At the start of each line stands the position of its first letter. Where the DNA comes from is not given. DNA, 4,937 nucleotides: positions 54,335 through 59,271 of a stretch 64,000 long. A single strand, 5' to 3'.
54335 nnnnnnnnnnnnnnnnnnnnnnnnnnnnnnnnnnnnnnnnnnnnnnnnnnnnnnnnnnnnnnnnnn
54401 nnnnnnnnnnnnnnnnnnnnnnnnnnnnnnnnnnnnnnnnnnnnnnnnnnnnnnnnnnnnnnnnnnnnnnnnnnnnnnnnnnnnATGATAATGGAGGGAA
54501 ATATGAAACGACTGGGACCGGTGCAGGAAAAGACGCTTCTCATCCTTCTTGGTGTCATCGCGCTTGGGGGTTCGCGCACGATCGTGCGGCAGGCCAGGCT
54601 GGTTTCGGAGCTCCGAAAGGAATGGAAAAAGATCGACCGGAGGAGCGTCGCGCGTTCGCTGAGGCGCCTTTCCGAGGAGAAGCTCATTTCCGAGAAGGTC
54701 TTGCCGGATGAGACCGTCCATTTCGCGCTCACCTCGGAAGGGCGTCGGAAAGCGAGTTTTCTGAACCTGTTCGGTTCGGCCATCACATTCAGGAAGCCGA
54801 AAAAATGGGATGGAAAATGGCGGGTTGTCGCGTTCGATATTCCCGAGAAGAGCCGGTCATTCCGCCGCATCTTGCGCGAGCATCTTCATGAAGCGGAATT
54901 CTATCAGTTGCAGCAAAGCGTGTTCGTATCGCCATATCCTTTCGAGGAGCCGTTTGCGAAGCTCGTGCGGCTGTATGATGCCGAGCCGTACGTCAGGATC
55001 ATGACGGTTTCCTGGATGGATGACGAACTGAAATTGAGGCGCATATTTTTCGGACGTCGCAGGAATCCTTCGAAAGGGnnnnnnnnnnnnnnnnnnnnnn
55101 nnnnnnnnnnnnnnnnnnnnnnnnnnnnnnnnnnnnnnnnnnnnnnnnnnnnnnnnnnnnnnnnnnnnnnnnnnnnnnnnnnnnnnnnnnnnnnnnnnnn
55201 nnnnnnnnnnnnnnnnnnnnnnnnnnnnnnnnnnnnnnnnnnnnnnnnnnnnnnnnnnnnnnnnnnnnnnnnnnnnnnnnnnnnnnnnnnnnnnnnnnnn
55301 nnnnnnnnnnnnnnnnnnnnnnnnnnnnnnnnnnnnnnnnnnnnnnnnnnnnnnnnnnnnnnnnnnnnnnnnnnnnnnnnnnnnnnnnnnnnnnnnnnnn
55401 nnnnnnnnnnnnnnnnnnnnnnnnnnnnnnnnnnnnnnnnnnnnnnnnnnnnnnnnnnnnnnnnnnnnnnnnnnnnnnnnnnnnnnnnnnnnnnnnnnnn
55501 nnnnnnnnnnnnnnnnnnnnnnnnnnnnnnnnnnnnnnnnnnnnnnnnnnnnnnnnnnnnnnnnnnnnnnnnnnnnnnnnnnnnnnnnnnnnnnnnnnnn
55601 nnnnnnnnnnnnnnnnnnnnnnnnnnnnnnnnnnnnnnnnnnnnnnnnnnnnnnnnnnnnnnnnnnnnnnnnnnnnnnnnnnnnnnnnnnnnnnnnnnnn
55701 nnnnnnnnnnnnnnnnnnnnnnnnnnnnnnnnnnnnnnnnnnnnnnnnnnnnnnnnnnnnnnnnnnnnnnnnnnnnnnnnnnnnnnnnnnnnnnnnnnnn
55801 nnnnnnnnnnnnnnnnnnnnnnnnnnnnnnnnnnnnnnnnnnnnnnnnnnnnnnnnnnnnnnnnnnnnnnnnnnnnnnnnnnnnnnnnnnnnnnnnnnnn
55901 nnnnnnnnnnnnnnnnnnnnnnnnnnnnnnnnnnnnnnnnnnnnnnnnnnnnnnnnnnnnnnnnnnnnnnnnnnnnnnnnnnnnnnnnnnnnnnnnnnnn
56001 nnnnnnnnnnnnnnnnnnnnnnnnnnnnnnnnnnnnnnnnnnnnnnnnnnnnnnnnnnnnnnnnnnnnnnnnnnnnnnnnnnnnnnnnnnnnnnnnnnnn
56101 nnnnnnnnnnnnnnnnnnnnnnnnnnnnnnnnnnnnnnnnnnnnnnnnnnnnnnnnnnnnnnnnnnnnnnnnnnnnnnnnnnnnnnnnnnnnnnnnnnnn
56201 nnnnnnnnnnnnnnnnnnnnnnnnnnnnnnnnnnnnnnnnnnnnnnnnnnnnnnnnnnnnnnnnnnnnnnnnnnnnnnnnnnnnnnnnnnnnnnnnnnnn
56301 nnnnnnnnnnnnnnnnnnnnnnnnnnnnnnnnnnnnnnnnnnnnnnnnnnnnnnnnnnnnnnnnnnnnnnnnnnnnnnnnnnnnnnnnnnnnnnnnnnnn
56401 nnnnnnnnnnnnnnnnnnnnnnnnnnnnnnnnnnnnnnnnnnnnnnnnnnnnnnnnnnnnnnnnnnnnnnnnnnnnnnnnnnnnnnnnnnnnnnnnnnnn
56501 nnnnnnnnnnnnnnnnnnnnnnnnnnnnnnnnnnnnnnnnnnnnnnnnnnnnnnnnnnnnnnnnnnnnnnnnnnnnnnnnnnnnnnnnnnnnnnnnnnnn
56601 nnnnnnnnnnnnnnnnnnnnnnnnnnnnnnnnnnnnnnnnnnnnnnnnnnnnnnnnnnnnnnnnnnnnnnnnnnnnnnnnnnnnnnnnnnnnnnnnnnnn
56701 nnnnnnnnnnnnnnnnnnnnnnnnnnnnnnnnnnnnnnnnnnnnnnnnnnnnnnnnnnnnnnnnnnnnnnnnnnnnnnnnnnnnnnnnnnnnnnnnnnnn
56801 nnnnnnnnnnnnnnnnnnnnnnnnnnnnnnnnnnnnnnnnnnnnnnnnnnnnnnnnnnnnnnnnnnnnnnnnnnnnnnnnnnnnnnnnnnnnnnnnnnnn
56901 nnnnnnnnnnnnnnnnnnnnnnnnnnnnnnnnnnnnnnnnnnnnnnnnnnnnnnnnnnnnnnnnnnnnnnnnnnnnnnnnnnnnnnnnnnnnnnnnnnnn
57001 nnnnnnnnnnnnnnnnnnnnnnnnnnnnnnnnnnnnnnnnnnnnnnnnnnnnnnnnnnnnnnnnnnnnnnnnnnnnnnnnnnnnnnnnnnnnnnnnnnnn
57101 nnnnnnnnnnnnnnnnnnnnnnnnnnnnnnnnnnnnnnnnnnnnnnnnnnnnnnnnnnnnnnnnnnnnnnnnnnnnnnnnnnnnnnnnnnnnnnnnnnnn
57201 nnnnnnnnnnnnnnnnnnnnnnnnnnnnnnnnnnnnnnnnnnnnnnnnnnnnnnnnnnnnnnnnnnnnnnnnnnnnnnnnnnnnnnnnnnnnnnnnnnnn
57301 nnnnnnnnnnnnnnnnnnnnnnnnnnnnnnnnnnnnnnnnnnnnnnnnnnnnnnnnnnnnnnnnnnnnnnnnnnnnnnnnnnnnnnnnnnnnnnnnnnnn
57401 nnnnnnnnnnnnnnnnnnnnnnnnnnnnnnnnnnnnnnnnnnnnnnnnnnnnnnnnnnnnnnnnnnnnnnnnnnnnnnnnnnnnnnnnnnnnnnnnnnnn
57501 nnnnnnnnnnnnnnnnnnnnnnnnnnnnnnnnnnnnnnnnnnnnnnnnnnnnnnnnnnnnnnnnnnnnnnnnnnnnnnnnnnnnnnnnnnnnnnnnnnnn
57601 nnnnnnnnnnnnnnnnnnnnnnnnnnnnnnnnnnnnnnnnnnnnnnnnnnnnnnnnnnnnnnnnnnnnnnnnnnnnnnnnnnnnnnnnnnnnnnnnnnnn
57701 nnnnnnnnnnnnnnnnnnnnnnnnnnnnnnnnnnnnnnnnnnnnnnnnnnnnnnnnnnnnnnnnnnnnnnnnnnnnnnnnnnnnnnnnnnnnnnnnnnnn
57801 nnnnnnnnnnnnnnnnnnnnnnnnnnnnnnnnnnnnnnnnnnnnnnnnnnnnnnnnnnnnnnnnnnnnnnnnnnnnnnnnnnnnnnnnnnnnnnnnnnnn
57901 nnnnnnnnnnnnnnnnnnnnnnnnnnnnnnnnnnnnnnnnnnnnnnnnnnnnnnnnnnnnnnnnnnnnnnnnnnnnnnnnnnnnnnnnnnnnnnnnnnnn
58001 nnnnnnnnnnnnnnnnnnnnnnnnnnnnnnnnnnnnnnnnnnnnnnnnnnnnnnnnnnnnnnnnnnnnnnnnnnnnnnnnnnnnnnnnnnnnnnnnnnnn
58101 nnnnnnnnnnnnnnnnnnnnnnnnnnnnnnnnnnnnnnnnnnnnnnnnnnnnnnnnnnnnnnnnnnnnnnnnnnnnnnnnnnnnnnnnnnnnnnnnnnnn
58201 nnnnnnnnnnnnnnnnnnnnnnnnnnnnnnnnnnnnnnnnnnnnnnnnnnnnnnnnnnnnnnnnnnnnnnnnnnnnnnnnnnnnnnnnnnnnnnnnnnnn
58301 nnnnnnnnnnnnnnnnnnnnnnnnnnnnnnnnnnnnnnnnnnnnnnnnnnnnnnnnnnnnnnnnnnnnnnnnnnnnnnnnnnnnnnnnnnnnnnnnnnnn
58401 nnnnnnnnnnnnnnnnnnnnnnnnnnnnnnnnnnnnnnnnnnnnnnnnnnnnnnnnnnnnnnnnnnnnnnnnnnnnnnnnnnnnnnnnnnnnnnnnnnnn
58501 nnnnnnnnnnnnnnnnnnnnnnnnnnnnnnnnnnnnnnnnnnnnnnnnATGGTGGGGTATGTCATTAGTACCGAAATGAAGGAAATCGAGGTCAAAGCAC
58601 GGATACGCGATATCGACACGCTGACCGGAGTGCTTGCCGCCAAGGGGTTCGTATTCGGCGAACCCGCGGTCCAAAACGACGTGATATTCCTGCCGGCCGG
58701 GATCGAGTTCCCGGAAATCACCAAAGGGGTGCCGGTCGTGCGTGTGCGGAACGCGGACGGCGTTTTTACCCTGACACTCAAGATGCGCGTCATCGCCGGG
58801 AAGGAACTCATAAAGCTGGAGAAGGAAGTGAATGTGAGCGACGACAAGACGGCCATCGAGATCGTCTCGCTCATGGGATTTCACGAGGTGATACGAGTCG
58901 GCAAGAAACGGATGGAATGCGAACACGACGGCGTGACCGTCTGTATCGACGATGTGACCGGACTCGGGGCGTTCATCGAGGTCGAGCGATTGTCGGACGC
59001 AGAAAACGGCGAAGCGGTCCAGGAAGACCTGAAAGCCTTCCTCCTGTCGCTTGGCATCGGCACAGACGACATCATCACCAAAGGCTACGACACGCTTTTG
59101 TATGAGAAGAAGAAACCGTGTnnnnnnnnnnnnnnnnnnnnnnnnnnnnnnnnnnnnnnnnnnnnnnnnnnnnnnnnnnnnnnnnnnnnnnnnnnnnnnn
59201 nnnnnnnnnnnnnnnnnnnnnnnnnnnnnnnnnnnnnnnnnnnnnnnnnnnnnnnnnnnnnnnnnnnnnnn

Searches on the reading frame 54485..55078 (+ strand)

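Call 86: search_protein_families(library=pfam, proteins=[window:54485-55078:+], max_evalue=0.01)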
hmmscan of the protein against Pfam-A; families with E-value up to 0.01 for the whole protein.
window:54485-55078:+ (198 aa): 3 families
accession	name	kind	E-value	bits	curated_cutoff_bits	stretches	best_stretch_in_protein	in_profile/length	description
PF20803.2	PaaX_M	-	1.5e-21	76.7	24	1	106-176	2-72/83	PaaX protein central Cas2-like domain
PF01638.23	HxlR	-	0.00056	20.2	20.8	1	38-89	19-72/91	HxlR-like helix-turn-helix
PF09827.14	CRISPR_Cas2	-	0.0018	18.8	23.8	1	112-149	2-36/74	CRISPR associated protein Cas2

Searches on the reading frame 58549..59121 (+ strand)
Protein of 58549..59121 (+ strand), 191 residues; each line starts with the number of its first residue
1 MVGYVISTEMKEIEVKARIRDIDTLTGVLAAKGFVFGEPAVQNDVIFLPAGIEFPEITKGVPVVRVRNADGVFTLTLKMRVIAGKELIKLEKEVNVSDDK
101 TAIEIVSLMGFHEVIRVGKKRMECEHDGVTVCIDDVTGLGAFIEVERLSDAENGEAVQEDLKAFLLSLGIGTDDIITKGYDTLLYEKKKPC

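Call 3: search_protein_families(library=pfam, proteins=[window:58549-59121:+], max_evalue=0.1)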
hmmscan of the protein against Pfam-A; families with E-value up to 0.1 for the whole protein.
window:58549-59121:+ (191 aa): 1 family
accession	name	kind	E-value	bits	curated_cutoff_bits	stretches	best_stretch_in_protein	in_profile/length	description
PF01928.26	CYTH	-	1.1e-18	68.1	23.2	1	10-180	1-179/179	CYTH domain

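Call 60: find_homologous_proteins(query=window:58549-59121:+, max_evalue=1e-20)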
Query window:58549-59121:+ (191 aa): 13 proteins with E <= 1e-20 among 437 candidates.
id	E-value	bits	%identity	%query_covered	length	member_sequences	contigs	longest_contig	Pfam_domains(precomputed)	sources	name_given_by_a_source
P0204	1.5e-105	369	94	96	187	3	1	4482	PF01928.27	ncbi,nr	ncbi:MAG: class IV adenylate cyclase [Candidatus Moranbacteria bacterium]|nr:class IV adenylate cycl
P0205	1.8e-91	323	82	96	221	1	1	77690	PF01928.27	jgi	jgi:adenylate cyclase, class 2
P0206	4.3e-84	299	79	94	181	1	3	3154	PF01928.27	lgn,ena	-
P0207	7.4e-75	268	71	94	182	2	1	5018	PF01928.27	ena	-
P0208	3.2e-60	221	61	93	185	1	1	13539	PF01928.27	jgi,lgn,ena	-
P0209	4.5e-59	217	61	94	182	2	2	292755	PF01928.27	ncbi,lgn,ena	-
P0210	9.0e-57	210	58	93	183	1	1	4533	PF01928.27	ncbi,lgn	-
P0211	5.6e-56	207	58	93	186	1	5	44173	PF01928.27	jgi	-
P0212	9.1e-56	206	58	94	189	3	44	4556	PF01928.27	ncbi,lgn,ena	-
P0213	1.7e-53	199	55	95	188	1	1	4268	PF01928.27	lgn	-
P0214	2.3e-53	198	54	97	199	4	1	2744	PF01928.27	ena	-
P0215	3.7e-33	133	43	94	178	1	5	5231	PF01928.27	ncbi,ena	-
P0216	7.3e-29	119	43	93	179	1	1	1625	PF01928.27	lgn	-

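Call 62: find_encoding_contigs(protein=P0204, flank=6000, max_places=4)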
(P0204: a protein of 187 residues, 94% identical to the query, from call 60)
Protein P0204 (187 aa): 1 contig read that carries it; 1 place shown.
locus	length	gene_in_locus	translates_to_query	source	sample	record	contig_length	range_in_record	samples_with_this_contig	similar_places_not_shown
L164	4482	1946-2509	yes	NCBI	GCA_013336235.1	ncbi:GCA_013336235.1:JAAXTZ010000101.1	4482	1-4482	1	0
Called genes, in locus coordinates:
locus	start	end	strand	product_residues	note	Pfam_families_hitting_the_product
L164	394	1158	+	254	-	-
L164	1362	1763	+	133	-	PF02452:PemK_toxin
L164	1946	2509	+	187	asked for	PF01928:CYTH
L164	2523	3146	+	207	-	PF03575:Peptidase_S51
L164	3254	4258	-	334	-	PF04055:Radical_SAM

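Call 63: find_encoding_contigs(protein=P0205, flank=8000, max_places=4)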
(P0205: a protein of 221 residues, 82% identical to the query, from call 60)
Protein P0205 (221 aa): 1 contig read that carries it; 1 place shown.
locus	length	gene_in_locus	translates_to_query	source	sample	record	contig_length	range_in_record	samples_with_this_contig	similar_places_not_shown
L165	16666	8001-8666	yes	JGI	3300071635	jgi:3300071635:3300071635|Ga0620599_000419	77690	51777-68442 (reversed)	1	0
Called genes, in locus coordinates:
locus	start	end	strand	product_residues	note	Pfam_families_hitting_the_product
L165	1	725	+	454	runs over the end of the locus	PF13393:tRNA-synt_His, PF00587:tRNA-synt_2b, PF03129:HGTP_anticodon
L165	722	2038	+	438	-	PF13393:tRNA-synt_His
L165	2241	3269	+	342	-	PF05343:Peptidase_M42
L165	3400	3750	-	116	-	PF00085:Thioredoxin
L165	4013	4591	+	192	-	PF20803:PaaX_M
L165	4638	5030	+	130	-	-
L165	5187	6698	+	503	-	PF00348:polyprenyl_synt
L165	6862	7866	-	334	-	PF04055:Radical_SAM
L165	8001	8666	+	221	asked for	PF01928:CYTH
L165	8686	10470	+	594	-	-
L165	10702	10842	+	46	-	-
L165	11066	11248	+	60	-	-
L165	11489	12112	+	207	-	PF03575:Peptidase_S51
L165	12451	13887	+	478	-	PF00078:RVT_1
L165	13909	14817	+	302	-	-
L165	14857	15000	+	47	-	-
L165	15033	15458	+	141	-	PF00293:NUDIX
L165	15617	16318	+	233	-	PF01135:PCMT (weak), PF05175:MTS, PF06325:PrmA, PF13489:Methyltransf_23, PF13847:Methyltransf_31, PF08241:Methyltransf_11, PF08242:Methyltransf_12 (faint), PF13649:Methyltransf_25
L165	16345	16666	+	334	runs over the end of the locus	-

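Call 66: search_protein_families(library=pfam, proteins=[L165:8686-10467:+, L165:12451-13884:+, L165:13909-14814:+], max_evalue=0.01)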
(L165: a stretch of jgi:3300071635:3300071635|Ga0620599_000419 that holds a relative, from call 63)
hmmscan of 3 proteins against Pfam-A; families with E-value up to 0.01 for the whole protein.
L165:8686-10467:+ (594 aa): 0 families

L165:12451-13884:+ (478 aa): 2 families
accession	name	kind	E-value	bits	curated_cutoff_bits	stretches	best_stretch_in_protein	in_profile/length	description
PF00078.32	RVT_1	-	4.2e-16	59.7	29.6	1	168-388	56-205/205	Reverse transcriptase (RNA-dependent DNA polymerase)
PF25634.1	PFV_capsid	-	0.0091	16.4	27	0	135-200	50-114/129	Pyrobaculum filamentous virus capsid protein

L165:13909-14814:+ (302 aa): 1 family
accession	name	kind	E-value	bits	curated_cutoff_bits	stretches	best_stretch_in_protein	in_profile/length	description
PF01841.26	Transglut_core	-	0.0003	21.5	23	1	114-171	54-107/108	Transglutaminase-like superfamily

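Call 88: search_protein_families(library=padloc, proteins=[L165:8686-10467:+, L165:12451-13884:+, window:58549-59121:+], max_evalue=0.001)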
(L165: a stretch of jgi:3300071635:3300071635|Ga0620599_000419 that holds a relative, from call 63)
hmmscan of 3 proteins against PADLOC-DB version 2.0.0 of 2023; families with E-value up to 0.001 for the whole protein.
L165:8686-10467:+ (594 aa): 0 families

L165:12451-13884:+ (478 aa): 45 families (the best 25 are shown)
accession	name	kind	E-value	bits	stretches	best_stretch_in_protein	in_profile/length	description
PDLC03757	Drt2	-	1.1e-107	359.1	1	32-475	67-469/502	DRT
PDLC02173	Drt2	-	5.9e-76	254.3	1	45-438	10-378/425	-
PDLC03754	RT_UG17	-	1.2e-28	98.2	2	241-422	145-300/429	DRT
PDLC03778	RT_UG39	-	2.3e-22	77.7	1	97-431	133-435/541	DRT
PDLC01136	RT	-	6.2e-21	73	1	241-357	146-249/263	RT (reverse transcriptase)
PDLC03768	Drt3a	-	1.2e-20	72.4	1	272-417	177-295/411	DRT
PDLC02175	Drt3a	-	4.2e-18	63.8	1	271-406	152-278/417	-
PDLC01607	RT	-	1.7e-17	62.1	1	148-387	24-160/161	"CAS-I,CAS-II,CAS-III,CAS-IV,CAS-V,CAS-VI; acquisition_associated"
PDLC03775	RT_UG36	-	2.2e-16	57.8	1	234-352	192-266/557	DRT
PDLC03766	Drt9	-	7.7e-16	55.9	1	172-413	151-329/488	DRT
PDLC03773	RT_UG34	-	2e-15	54.7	1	270-354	205-288/512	DRT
PDLC02174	Drt3a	-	2.3e-15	54.7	1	272-417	154-280/403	-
PDLC03759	RT_UG21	-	3.9e-15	53.6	1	279-354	192-266/503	DRT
PDLC03745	Drt1a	-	1.7e-14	50.6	1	171-362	187-357/1176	DRT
PDLC03756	RT_UG19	-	9.7e-14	49.3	1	275-356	198-278/562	DRT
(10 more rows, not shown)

window:58549-59121:+ (191 aa): 0 families
